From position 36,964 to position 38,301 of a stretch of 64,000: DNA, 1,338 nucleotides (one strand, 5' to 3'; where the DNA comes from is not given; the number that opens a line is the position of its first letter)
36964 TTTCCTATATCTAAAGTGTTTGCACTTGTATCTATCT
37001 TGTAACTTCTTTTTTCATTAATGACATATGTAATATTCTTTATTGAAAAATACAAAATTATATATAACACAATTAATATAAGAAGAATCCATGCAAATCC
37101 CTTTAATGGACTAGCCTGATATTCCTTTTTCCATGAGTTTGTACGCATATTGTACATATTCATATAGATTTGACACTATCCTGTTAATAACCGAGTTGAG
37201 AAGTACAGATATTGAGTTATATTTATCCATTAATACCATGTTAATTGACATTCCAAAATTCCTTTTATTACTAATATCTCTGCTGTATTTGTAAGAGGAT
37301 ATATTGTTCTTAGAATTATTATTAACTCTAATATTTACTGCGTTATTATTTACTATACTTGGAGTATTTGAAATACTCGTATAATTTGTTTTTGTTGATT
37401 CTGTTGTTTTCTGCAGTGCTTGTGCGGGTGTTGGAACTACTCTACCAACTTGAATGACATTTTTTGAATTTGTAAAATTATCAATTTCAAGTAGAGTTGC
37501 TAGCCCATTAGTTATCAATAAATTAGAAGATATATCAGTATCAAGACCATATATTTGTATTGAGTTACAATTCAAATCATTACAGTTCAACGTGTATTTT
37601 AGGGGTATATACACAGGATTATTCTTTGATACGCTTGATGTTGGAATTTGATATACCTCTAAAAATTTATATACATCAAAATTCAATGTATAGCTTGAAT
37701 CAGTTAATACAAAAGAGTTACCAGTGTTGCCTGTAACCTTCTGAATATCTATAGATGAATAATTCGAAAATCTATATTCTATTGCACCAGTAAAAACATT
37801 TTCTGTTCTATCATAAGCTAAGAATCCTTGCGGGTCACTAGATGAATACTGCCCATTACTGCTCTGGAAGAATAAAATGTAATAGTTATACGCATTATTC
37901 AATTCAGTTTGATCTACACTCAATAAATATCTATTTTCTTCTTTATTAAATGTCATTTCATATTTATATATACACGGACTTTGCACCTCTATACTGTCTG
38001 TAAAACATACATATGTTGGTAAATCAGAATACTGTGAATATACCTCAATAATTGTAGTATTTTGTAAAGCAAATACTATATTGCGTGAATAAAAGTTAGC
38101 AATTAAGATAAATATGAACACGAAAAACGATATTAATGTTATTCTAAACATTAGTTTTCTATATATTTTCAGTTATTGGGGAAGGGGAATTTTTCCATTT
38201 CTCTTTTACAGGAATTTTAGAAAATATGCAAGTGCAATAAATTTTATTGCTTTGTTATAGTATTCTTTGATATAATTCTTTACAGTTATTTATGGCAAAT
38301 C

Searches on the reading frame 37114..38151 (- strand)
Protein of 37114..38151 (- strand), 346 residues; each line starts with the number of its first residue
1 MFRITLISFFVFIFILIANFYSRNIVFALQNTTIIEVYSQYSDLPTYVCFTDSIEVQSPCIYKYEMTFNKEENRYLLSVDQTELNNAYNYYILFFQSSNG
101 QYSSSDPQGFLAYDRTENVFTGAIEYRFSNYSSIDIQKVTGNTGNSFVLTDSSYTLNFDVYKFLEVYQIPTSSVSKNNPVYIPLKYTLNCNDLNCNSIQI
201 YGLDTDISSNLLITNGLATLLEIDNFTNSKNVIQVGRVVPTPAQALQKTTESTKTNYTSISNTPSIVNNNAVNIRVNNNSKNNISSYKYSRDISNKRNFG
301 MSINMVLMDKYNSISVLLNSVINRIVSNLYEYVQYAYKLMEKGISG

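Call 28: find_encoding_contigs(protein=window:37114-38151:-, flank=10000, max_places=2)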
Protein window:37114-38151:- (346 aa): no gene with exactly this product is on record in the collection.
